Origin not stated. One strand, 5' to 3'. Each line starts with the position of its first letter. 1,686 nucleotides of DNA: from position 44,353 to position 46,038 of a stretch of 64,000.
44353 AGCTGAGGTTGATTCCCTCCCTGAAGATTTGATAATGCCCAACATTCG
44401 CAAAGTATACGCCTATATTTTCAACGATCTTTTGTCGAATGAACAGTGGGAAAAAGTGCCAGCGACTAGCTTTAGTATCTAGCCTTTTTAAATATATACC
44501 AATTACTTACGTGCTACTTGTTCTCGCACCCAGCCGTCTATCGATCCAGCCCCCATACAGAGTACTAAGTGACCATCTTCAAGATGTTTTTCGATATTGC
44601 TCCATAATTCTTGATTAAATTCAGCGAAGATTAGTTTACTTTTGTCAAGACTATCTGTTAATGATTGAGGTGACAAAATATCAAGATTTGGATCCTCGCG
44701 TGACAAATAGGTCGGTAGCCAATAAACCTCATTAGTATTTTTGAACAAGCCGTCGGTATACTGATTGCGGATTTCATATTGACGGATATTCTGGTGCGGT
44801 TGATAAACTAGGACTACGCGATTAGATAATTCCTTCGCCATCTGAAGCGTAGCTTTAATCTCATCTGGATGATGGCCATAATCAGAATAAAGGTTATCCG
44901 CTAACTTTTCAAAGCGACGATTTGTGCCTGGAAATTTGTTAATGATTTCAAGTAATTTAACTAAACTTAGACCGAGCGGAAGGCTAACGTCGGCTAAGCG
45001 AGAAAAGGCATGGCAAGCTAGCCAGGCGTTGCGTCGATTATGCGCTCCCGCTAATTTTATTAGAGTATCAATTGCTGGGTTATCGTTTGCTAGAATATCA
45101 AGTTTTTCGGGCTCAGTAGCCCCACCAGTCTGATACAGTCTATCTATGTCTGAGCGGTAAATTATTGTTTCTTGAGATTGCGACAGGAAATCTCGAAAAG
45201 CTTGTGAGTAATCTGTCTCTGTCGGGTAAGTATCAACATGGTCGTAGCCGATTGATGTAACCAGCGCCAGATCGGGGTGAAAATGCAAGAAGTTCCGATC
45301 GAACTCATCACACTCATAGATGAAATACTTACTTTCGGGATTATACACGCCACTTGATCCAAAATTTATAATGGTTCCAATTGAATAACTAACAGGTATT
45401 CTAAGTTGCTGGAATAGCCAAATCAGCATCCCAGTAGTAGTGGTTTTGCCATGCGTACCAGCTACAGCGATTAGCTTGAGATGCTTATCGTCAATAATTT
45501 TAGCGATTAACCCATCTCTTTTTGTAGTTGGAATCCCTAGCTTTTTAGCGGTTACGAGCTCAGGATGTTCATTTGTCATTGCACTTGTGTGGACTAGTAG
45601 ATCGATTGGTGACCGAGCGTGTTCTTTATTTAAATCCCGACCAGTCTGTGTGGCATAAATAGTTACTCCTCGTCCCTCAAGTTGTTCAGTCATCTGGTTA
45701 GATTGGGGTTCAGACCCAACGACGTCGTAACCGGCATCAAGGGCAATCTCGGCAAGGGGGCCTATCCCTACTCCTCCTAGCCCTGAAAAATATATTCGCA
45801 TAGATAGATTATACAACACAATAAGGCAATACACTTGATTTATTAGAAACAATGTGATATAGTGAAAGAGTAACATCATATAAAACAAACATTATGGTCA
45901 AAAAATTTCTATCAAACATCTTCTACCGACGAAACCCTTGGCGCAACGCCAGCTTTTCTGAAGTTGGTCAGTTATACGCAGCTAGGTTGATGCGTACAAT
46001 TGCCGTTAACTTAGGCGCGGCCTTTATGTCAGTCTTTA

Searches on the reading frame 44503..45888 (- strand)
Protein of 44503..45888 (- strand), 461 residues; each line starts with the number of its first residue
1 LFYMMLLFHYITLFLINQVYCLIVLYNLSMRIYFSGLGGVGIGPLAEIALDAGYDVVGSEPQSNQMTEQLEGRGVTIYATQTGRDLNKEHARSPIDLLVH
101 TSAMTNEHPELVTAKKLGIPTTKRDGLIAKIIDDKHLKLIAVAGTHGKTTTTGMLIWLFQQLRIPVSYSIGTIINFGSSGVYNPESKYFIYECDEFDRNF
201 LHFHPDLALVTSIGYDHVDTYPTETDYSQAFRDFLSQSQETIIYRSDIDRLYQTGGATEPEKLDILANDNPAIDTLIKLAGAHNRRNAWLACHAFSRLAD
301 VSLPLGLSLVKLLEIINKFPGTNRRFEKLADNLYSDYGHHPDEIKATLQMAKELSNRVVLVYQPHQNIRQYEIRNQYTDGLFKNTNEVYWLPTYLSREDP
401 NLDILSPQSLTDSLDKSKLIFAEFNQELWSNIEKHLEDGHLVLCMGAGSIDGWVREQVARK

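Call 65: find_homologous_proteins(query=window:44503-45888:-, max_evalue=1e-30)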
Query window:44503-45888:- (461 aa): 7643 proteins with E <= 1e-30 among 8000 candidates; the best 120 are listed.
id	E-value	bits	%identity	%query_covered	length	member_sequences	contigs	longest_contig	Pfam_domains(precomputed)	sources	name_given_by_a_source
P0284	0.0e+0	1048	100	99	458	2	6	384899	PF02875.27,PF08245.19,PF01225.31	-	-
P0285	4.1e-244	828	78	99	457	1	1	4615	PF02875.27,PF08245.19,PF01225.31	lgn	-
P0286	7.2e-243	824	78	99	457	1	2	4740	PF02875.27,PF08245.19,PF01225.31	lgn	-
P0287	3.6e-242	822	77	99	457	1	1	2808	PF02875.27,PF08245.19,PF01225.31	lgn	-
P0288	2.8e-239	813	77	99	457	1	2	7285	PF02875.27,PF08245.19,PF01225.31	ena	-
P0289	6.6e-238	808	76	99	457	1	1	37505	PF02875.27,PF08245.19,PF01225.31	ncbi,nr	ncbi:hypothetical protein EOM60_03585 [Candidatus Saccharibacteria bacterium]|nr:hypothetical protei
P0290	3.1e-237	806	79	95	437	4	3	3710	PF02875.27,PF08245.19,PF01225.31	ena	-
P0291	1.6e-236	803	79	95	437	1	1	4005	PF02875.27,PF08245.19,PF01225.31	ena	-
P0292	2.8e-232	790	78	93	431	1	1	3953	PF02875.27,PF08245.19,PF01225.31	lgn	-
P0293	2.3e-164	566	60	93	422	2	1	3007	PF02875.27,PF08245.19,PF01225.31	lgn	-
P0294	1.3e-163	563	60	93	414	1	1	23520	PF02875.27,PF08245.19,PF01225.31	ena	-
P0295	1.4e-163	563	61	93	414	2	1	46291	PF02875.27,PF08245.19,PF01225.31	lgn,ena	-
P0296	3.1e-163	562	61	93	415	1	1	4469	PF02875.27,PF08245.19,PF01225.31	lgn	-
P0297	4.7e-163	561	60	93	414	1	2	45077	PF02875.27,PF08245.19,PF01225.31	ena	-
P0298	8.8e-163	560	59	93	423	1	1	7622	PF02875.27,PF08245.19,PF01225.31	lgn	-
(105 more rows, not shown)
